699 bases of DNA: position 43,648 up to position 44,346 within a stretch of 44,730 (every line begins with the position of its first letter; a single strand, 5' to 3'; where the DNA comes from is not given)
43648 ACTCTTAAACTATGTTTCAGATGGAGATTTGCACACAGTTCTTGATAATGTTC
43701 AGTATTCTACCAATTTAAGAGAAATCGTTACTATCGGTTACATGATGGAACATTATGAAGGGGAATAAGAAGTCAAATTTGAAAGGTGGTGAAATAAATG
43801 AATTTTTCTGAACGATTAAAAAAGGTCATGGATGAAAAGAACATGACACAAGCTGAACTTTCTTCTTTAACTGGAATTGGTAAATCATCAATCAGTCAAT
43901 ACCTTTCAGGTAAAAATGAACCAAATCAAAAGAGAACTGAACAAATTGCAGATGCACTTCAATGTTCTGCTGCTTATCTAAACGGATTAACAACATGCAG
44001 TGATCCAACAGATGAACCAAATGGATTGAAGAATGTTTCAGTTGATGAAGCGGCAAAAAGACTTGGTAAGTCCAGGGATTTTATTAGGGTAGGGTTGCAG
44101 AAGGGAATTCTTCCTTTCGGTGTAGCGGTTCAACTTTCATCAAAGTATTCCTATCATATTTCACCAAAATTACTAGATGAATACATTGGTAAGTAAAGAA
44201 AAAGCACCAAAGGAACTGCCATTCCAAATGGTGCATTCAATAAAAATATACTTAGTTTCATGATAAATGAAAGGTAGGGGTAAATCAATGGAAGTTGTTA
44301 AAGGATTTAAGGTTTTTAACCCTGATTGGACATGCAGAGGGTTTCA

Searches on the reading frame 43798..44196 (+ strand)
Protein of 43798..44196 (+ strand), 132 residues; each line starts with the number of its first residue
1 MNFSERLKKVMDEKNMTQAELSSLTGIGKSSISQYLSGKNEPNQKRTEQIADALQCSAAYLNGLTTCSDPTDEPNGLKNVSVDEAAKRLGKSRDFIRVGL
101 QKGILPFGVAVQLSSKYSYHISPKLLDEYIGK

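Call 16: search_protein_families(library=phrogs, proteins=[window:43798-44196:+], max_evalue=0.001)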
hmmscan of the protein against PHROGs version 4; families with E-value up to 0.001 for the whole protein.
window:43798-44196:+ (132 aa): 22 families
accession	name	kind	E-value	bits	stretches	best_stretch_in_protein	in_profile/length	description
phrog_8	-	transcription regulation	3.5e-19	70.5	1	1-95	75-186/346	transcriptional regulator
phrog_6058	-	unknown function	1.2e-17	64.7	1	76-131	21-78/113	-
phrog_4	-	transcription regulation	5.5e-17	62.8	1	1-71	135-201/400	transcriptional repressor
phrog_2967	-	transcription regulation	3.2e-16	60.5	1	2-90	10-91/225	transcriptional regulator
phrog_2439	-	transcription regulation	1.3e-11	45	1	4-64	9-69/367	transcriptional regulator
phrog_3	-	transcription regulation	3.7e-11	44.4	1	1-69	87-155/430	transcriptional repressor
phrog_2328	-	transcription regulation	2.7e-10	41.1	1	3-76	16-87/128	transcriptional repressor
phrog_4779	-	transcription regulation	7.3e-08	33.8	1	1-55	1-57/98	transcriptional regulator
phrog_3557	-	transcription regulation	7.9e-08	33.6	1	4-61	15-71/142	transcriptional regulator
phrog_4583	-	transcription regulation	2.8e-07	31.5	1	5-60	13-68/81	transcriptional repressor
phrog_296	-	integration and excision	4.2e-07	30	1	4-51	229-277/626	DNA transposition protein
phrog_1373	-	transcription regulation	1.1e-06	29.7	1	4-54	65-115/166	transcriptional regulator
phrog_34939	-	unknown function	1.8e-06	28.8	1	4-72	11-80/280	-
phrog_1124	-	transcription regulation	2.1e-06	28.4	1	1-63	3-68/177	transcriptional regulator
phrog_3037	-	transcription regulation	3.1e-06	28.2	1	2-61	26-74/189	transcriptional repressor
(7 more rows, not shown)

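Call 43: search_protein_families(library=pfam, proteins=[window:43798-44196:+], max_evalue=0.01)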
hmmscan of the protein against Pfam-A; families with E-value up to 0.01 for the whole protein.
window:43798-44196:+ (132 aa): 11 families
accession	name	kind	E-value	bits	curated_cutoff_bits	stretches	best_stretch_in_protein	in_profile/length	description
PF01381.28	HTH_3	-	9.1e-16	58.1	23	1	7-61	1-55/55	Helix-turn-helix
PF12844.13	HTH_19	-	1.4e-10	41.3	30.2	1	5-58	2-55/64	Helix-turn-helix domain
PF13443.12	HTH_26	-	9.7e-10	39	22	1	6-57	1-53/63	Cro/C1-type HTH DNA-binding domain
PF13560.12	HTH_31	-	6.9e-09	36.3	27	1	3-59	2-59/64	Helix-turn-helix domain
PF20317.4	HTH_60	-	9.2e-06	26.5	24.1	1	2-65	5-68/140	Helix-turn-helix domain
PF04814.19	HNF-1_N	-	2.7e-05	25.1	29.7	1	3-46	122-166/175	Hepatocyte nuclear factor 1 (HNF-1), N terminus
PF12728.13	HTH_17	-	6e-05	23.7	27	0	81-130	3-47/51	Helix-turn-helix domain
PF17762.8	HTH_ParB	-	8e-05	23.2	22.6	0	5-36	10-41/102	ParB HTH domain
PF13384.12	HTH_23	-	0.0013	18.9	24.6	0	80-95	18-33/50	Homeodomain-like domain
PF08281.18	Sigma70_r4_2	-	0.0038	17.3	25.7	0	13-37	24-48/54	Sigma-70, region 4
PF12802.13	MarR_2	-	0.0096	16.5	27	0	13-36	17-41/61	MarR family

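Call 51: find_related_loci(query=A2, collection=viral_contigs, flank=10000)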
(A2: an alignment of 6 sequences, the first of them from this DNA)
Query A2 (132 aa) in viral_contigs; peptide patterns used: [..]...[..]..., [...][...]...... (x = any residue, [..] = any of these).
237 stretches matched a pattern; 193 encode a relative of the query (tblastn E <= 1e-3); the best 80 are kept; 80 distinct loci.
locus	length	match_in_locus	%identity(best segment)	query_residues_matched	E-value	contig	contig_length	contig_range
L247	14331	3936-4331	83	1-132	7e-74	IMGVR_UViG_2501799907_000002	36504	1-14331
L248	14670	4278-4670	79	1-131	8e-71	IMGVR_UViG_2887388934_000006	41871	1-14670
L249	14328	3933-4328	83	1-132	6e-71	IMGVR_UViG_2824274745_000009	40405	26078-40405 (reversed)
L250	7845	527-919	76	1-131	5e-67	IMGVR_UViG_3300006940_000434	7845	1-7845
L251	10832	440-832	76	1-131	6e-66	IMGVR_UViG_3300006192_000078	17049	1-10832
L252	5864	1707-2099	73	1-131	3e-64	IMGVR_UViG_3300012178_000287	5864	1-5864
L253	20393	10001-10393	79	2-132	2e-69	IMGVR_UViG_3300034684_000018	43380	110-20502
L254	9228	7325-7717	73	1-131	3e-62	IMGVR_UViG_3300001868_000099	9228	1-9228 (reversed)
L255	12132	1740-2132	72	1-131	7e-62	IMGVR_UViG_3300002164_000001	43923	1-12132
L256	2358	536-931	72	1-131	1e-61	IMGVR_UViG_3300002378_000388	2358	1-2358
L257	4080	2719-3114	72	1-131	5e-61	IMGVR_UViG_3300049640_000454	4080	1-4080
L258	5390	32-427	70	1-131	1e-58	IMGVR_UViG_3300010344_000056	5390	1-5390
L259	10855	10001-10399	70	1-132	2e-58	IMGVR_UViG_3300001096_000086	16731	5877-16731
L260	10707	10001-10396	70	1-131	2e-58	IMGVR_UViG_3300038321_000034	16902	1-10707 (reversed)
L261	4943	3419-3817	69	1-132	6e-58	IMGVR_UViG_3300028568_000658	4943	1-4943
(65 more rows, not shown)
